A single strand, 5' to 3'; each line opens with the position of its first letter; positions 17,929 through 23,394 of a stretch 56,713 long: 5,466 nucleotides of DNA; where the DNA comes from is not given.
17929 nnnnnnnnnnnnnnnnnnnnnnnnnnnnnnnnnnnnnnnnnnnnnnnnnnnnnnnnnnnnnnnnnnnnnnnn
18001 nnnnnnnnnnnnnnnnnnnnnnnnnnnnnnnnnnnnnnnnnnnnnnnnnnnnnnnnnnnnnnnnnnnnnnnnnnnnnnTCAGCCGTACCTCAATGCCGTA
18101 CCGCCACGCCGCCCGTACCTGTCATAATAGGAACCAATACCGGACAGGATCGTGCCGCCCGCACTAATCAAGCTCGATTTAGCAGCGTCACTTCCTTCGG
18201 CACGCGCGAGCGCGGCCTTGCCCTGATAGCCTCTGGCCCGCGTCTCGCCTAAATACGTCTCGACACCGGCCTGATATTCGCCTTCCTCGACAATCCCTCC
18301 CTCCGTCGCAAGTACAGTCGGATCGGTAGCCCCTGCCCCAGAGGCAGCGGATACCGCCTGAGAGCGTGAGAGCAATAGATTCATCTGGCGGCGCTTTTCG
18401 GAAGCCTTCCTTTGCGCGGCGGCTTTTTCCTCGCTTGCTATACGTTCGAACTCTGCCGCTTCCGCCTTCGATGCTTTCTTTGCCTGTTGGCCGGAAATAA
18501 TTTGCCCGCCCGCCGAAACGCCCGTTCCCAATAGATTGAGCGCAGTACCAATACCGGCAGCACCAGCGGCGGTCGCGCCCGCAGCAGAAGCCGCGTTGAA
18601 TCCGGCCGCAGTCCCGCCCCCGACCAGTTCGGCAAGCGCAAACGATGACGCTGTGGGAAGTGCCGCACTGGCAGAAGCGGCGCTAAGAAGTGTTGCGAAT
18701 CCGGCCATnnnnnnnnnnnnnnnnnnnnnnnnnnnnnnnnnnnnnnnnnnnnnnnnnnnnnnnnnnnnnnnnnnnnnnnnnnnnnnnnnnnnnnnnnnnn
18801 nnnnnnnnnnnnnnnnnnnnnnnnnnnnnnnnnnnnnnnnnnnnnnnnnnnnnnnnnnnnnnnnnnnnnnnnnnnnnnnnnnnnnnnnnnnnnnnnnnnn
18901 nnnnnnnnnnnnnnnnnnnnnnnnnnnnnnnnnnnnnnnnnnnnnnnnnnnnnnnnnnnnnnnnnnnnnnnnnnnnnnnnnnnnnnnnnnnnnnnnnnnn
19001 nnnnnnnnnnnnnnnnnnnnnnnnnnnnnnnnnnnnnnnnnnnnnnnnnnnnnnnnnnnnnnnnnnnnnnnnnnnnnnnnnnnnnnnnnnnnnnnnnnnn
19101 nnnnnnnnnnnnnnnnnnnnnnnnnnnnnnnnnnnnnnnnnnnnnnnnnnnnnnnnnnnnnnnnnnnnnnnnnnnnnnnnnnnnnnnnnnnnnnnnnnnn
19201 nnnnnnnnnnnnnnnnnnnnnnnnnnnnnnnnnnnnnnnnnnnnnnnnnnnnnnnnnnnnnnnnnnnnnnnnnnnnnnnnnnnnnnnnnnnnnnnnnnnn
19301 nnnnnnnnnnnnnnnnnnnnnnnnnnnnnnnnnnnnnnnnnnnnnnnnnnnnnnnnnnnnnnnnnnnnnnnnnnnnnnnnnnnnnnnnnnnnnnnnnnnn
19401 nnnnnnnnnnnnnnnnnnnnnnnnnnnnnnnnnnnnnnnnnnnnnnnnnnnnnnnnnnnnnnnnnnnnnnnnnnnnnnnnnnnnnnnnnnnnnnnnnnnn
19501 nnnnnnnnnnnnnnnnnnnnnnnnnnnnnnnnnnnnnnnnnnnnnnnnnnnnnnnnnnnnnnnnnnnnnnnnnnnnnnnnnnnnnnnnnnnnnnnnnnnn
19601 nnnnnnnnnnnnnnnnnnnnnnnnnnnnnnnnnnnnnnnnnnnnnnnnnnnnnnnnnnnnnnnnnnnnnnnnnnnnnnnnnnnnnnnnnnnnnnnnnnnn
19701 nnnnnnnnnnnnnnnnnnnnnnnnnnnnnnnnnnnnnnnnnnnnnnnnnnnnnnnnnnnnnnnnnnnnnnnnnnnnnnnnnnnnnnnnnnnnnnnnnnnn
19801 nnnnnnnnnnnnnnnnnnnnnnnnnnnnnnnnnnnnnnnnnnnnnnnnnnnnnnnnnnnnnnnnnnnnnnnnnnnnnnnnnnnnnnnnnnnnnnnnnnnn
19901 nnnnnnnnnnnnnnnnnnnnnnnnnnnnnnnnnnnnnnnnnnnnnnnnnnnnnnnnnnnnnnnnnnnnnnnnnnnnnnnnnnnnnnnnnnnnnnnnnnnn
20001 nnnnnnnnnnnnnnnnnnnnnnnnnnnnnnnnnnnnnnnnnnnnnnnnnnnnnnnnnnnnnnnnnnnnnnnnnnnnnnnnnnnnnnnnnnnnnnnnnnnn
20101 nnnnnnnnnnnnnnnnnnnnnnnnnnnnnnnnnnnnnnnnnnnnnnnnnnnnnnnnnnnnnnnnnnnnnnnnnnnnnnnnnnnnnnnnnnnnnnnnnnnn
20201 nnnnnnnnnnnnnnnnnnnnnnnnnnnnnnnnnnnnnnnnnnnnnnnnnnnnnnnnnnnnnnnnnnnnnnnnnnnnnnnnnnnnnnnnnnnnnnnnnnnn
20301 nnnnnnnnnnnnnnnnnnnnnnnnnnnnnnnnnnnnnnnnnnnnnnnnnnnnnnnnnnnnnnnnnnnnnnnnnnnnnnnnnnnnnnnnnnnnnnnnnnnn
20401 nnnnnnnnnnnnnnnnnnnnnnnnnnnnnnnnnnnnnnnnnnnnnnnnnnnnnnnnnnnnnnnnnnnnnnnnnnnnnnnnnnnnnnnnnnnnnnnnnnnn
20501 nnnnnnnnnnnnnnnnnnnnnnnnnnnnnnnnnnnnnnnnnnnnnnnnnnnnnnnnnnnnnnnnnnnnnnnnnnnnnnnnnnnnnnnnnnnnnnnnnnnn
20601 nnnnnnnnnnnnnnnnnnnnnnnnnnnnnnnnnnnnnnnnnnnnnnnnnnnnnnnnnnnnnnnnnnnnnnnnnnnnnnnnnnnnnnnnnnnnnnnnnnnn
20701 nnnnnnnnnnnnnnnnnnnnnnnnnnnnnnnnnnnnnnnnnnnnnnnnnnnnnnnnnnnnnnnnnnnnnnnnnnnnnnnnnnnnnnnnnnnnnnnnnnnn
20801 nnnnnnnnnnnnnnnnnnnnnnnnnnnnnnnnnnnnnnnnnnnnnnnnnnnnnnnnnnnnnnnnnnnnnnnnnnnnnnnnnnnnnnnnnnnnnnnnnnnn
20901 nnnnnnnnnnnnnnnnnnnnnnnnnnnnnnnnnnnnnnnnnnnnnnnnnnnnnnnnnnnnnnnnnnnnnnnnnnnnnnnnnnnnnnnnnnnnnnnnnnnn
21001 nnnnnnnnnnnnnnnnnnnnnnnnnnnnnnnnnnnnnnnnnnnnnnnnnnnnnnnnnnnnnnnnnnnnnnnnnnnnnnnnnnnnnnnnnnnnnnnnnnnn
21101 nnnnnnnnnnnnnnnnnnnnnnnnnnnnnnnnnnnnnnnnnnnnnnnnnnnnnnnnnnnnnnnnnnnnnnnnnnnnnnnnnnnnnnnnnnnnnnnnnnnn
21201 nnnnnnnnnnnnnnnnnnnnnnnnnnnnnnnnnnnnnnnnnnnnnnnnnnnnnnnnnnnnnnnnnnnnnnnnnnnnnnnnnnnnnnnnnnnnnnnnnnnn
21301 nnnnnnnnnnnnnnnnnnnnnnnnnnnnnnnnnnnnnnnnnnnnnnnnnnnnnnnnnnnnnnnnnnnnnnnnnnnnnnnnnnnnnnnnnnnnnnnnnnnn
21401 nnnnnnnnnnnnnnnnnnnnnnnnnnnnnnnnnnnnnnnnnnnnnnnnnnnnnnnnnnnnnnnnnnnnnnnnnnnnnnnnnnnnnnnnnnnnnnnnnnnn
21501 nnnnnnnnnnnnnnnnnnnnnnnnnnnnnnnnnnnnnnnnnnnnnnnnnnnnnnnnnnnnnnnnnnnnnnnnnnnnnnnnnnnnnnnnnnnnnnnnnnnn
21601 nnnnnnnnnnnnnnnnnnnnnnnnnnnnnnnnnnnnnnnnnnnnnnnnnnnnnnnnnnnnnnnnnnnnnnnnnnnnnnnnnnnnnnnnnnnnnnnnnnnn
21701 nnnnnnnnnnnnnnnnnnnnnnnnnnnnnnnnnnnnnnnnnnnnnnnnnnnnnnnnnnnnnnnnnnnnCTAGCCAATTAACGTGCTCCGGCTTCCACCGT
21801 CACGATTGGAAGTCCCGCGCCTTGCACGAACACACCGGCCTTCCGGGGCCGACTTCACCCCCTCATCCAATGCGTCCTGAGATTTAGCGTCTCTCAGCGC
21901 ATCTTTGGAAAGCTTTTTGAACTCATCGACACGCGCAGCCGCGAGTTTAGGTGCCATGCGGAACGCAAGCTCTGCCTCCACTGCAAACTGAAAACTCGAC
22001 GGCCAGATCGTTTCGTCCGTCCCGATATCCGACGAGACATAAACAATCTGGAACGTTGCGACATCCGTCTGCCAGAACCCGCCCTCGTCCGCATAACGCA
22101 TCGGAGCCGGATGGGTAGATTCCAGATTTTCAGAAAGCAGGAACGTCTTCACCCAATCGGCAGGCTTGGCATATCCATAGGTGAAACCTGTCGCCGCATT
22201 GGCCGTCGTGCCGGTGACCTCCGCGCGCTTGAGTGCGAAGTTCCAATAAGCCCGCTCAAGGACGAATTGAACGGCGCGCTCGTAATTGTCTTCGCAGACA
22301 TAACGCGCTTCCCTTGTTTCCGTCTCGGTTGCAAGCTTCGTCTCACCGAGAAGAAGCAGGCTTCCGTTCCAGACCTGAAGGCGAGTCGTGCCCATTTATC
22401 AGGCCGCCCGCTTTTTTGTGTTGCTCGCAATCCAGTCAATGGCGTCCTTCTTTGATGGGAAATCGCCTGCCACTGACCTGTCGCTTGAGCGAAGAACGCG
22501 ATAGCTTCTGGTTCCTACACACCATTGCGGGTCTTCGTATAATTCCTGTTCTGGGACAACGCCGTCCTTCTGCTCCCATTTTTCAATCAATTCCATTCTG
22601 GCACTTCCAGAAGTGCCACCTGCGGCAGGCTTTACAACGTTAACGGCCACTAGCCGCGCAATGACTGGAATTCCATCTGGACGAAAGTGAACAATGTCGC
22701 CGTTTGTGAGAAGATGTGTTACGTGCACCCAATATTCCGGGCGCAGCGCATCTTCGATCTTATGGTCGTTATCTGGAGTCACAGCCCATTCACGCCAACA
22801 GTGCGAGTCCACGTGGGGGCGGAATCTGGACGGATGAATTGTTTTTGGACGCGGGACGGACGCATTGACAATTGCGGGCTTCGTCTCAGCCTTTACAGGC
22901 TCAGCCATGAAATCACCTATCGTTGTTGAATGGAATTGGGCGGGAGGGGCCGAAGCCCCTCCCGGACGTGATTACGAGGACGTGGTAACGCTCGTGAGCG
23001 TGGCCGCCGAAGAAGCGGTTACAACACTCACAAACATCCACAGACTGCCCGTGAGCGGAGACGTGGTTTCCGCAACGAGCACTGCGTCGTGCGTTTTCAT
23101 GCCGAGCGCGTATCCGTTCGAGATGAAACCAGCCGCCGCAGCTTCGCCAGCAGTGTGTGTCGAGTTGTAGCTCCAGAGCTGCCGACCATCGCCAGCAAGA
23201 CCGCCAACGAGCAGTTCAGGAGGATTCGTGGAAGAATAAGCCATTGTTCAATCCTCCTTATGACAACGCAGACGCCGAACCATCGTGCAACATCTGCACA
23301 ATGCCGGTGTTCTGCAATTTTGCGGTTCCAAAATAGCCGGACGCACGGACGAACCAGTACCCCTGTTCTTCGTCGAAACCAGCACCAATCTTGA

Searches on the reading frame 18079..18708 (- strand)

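Call 86: search_protein_families(library=phrogs, proteins=[window:18079-18708:-], max_evalue=0.001)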
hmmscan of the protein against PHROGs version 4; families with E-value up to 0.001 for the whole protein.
window:18079-18708:- (209 aa): 2 families
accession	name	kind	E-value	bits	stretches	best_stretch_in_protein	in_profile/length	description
phrog_418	-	head and packaging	5.7e-21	76.3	1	52-204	7-159/166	internal virion protein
phrog_24149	-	unknown function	2.6e-10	40.9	1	56-197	242-382/415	-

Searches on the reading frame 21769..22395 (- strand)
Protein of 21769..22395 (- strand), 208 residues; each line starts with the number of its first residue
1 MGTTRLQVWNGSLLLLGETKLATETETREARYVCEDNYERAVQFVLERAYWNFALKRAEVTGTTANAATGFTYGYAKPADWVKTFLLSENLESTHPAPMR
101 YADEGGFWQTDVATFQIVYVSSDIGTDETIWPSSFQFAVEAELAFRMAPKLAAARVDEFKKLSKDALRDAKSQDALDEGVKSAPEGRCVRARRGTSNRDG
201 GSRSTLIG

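Call 3: search_protein_families(library=phrogs, proteins=[window:21769-22395:-], max_evalue=0.01)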
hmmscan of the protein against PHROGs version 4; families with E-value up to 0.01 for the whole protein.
window:21769-22395:- (208 aa): 2 families
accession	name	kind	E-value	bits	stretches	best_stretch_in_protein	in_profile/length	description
phrog_394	-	tail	2.6e-28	99.8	1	3-193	2-189/190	tail protein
phrog_9239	-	tail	0.00034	20.1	1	7-119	6-115/741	tail tubular protein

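Call 4: search_protein_families(library=pfam, proteins=[window:21769-22395:-], max_evalue=0.01)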
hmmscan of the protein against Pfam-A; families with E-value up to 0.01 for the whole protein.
window:21769-22395:- (208 aa): 0 families

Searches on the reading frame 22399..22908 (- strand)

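Call 3: search_protein_families(library=phrogs, proteins=[window:22399-22908:-], max_evalue=0.01)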
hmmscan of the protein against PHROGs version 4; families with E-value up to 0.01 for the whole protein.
window:22399-22908:- (169 aa): 1 family
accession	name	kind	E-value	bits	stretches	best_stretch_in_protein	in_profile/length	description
phrog_26742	-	unknown function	4.5e-13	50.4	1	27-166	6-141/144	-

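Call 4: search_protein_families(library=pfam, proteins=[window:22399-22908:-], max_evalue=0.01)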
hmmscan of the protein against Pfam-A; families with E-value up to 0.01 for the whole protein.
window:22399-22908:- (169 aa): 0 families

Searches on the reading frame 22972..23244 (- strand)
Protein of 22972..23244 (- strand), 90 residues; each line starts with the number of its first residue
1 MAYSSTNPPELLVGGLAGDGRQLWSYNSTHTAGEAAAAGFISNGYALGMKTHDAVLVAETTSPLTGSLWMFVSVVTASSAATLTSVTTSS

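Call 3: search_protein_families(library=phrogs, proteins=[window:22972-23244:-], max_evalue=0.01)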
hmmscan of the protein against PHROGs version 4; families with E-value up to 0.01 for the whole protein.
window:22972-23244:- (90 aa): 1 family
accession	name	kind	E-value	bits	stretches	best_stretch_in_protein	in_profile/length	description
phrog_18004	-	unknown function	6.7e-15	56.1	1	1-88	1-85/92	-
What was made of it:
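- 22972..23244 (-): p90: small Ser/Thr-rich (27.8%) protein directly after the major capsid gene, with a consensus ribosome-binding site. It matches phrog_18004 at E 7e-15 (call 3).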

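Call 4: search_protein_families(library=pfam, proteins=[window:22972-23244:-], max_evalue=0.01)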
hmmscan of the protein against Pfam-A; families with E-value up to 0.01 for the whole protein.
window:22972-23244:- (90 aa): 1 family
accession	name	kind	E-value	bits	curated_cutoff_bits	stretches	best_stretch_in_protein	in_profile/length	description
PF00842.27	Ala_racemase_C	-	0.0095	16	25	0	25-80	21-80/127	Alanine racemase, C-terminal domain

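Call 66: search_protein_families(library=ncbifam, proteins=[window:22972-23244:-], max_evalue=0.1)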
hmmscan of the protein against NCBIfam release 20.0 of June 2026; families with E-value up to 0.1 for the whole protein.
window:22972-23244:- (90 aa): 0 families

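Call 76: search_dna_similar(query=window:22972-23244:-, collection=phages, mode=protein, max_evalue=0.01, max_rows=20)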
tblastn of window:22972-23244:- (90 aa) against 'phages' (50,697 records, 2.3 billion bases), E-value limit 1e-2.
No match.
